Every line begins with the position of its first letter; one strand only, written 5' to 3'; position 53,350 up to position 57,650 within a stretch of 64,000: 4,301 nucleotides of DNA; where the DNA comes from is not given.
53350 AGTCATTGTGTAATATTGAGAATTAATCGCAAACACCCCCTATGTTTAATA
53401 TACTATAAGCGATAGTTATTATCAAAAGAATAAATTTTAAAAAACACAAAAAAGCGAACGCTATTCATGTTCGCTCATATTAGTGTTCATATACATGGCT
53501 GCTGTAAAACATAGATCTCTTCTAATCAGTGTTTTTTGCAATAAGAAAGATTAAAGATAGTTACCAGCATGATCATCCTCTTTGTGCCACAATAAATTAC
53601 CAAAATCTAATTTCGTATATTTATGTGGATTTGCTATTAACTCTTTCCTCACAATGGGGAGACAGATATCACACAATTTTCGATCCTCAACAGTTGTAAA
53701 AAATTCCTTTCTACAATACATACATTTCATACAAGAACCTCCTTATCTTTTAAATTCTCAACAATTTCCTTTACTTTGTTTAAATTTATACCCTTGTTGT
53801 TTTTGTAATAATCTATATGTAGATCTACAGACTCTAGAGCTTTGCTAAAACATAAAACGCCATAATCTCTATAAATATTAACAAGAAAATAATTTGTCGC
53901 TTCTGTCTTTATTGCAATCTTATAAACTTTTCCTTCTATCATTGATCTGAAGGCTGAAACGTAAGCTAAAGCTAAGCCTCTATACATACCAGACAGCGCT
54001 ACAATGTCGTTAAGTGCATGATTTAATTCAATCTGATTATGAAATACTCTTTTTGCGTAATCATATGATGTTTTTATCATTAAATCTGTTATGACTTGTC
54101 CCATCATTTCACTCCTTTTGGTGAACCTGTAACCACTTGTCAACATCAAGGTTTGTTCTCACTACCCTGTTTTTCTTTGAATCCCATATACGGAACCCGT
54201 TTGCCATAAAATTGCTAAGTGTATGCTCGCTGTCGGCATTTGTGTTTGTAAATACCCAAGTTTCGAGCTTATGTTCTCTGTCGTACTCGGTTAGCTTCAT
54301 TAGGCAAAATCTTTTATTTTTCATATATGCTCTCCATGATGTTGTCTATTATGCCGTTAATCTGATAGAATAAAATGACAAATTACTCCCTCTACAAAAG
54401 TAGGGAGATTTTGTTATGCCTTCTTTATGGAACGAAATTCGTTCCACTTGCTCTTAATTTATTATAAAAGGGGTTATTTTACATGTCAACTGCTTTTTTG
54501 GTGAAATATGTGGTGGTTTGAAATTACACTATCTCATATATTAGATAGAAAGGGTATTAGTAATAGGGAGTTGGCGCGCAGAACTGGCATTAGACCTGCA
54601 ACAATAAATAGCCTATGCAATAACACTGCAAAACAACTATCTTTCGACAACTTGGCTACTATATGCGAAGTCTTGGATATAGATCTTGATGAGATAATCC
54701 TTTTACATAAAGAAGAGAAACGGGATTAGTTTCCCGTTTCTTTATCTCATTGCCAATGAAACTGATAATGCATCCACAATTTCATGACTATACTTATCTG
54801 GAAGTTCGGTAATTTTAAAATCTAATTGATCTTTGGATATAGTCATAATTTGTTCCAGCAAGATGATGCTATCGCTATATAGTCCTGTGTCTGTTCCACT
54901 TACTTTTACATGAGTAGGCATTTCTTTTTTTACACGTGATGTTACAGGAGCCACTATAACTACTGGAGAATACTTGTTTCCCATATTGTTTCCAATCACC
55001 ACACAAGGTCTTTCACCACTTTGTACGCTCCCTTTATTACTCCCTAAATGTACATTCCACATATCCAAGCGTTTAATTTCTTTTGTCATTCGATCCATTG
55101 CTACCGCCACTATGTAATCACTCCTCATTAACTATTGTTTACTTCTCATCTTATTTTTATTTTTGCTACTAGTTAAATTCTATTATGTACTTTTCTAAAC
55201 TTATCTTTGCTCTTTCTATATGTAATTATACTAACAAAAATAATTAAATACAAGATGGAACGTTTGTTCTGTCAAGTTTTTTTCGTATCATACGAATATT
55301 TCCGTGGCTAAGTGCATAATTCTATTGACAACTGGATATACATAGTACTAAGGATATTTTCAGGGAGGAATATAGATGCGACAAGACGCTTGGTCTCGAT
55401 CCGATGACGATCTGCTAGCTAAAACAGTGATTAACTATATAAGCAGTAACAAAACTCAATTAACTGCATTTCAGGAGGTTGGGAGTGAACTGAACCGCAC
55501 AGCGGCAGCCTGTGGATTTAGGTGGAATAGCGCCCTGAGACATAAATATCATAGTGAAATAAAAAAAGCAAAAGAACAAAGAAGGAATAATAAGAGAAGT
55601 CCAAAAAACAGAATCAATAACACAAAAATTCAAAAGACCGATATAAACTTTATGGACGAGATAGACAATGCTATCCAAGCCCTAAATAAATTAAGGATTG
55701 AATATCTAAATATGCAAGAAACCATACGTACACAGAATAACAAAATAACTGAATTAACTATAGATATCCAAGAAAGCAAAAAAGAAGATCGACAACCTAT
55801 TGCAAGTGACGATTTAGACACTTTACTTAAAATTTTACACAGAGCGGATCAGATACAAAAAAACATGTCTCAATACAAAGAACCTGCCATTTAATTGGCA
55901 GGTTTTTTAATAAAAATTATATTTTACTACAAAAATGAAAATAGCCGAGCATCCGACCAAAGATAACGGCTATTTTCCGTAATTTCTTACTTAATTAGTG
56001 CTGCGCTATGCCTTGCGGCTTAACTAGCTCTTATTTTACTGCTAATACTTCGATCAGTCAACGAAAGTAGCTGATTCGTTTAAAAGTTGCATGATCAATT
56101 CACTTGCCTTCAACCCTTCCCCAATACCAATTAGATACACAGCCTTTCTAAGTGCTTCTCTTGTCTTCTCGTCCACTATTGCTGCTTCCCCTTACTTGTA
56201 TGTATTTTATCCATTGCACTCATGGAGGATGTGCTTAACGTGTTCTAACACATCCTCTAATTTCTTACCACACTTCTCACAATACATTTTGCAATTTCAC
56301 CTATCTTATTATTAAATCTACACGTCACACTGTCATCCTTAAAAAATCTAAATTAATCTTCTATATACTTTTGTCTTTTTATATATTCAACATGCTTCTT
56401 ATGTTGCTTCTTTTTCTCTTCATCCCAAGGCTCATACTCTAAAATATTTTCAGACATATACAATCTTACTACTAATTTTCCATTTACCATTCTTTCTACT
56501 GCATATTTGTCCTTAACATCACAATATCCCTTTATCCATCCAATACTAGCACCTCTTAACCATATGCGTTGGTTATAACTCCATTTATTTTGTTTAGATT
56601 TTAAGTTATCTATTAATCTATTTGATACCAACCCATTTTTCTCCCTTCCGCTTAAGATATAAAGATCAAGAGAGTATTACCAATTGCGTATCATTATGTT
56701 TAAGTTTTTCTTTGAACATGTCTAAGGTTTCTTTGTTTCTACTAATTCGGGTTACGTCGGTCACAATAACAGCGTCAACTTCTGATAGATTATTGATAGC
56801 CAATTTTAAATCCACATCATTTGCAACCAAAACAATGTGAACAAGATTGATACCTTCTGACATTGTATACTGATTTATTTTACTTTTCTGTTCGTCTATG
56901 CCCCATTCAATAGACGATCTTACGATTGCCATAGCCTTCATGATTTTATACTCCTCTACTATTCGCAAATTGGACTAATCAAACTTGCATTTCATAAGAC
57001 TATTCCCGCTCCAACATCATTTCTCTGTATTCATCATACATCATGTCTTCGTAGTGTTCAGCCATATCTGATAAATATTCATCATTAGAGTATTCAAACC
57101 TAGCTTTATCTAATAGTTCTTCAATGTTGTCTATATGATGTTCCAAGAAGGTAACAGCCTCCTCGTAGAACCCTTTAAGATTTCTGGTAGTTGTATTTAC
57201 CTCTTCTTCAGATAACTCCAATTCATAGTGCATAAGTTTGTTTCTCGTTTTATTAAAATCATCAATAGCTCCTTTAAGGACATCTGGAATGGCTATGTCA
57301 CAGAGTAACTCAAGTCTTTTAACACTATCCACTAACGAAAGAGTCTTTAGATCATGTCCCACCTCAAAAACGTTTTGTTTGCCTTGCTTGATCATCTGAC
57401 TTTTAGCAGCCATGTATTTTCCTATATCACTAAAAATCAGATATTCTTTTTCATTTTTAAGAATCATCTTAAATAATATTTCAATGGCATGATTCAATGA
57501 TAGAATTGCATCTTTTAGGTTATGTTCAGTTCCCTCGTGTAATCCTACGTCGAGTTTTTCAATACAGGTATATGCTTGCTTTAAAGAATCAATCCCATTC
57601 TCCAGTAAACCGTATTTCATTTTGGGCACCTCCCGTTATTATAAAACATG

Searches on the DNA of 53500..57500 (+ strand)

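Call 8: search_dna_similar(query=window:53500-57500:+, collection=phages, mode=near, max_rows=15)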
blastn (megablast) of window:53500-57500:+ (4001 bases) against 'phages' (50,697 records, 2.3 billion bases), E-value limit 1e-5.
No match.
